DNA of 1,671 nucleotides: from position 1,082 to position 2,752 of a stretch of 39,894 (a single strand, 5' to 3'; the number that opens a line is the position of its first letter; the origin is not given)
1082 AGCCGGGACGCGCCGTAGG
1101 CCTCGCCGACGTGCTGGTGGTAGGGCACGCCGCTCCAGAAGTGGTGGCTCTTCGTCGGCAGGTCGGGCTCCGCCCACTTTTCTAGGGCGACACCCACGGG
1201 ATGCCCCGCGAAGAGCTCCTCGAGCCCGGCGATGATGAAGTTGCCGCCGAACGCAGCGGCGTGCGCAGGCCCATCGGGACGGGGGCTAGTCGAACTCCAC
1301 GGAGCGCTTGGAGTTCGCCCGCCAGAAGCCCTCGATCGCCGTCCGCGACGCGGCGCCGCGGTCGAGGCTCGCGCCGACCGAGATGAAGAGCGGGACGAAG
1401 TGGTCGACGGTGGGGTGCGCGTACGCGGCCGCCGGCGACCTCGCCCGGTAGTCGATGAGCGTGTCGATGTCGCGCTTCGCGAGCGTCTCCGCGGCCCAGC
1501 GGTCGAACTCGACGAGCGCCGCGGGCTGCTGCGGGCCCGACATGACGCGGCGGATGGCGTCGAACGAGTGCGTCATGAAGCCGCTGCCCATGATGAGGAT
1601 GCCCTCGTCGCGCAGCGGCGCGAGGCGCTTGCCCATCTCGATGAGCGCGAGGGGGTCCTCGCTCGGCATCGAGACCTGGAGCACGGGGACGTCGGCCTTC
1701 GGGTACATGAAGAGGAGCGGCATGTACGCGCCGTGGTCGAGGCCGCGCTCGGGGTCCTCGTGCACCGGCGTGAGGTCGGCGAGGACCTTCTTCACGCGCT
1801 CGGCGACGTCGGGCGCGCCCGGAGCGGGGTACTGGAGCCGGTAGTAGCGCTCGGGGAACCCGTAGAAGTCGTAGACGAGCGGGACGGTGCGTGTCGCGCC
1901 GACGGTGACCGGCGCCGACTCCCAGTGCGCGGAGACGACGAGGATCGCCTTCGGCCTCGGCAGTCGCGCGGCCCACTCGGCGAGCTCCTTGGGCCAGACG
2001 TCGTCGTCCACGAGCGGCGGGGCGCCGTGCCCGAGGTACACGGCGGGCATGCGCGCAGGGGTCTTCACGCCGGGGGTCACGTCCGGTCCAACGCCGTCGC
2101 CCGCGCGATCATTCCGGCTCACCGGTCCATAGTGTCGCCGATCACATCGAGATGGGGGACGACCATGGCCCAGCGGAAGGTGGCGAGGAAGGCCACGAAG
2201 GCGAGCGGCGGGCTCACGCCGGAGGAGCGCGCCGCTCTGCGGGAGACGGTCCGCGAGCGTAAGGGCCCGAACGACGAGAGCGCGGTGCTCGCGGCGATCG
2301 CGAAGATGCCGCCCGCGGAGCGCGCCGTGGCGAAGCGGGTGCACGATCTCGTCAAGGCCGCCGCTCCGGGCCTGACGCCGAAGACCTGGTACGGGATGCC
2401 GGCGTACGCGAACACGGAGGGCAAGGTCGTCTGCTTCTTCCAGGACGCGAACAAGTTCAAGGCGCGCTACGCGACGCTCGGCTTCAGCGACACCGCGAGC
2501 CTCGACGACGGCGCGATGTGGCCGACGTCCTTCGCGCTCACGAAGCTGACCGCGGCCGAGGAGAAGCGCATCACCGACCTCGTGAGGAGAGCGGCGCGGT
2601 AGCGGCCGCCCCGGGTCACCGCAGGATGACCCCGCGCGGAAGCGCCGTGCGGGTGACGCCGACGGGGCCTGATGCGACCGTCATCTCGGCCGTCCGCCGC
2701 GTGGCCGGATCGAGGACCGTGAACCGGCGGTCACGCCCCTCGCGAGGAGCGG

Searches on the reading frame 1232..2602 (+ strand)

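Call 4: search_protein_families(library=pfam, proteins=[window:1232-2602:+], max_evalue=0.01)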
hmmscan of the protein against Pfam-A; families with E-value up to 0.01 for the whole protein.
window:1232-2602:+ (456 aa): 2 families
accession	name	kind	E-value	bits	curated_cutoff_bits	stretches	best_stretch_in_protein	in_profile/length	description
PF08818.16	DUF1801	-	5.2e-05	24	27.2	1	364-425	2-47/85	Domain of unknown function (DU1801)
PF05823.17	Gp-FAR-1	-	0.0045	17.9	29.2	1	322-385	12-75/149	Nematode fatty acid retinoid binding protein (Gp-FAR-1)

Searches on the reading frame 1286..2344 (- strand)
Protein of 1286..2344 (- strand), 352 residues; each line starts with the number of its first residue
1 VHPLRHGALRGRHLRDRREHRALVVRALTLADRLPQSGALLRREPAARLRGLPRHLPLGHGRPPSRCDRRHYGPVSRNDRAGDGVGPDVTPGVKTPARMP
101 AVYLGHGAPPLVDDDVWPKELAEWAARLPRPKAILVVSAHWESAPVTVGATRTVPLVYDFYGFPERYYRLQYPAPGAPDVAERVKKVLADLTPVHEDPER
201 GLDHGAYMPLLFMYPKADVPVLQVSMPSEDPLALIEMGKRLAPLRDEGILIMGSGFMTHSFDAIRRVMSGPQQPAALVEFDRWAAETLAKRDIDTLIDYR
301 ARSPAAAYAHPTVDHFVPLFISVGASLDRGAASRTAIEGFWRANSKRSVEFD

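Call 4: search_protein_families(library=pfam, proteins=[window:1286-2344:-], max_evalue=0.01)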
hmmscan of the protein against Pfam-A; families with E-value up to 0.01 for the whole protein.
window:1286-2344:- (352 aa): 1 family
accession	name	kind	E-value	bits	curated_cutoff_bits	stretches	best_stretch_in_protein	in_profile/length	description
PF02900.23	LigB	-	8.6e-29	100.9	26.3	1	119-326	32-244/269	Catalytic LigB subunit of aromatic ring-opening dioxygenase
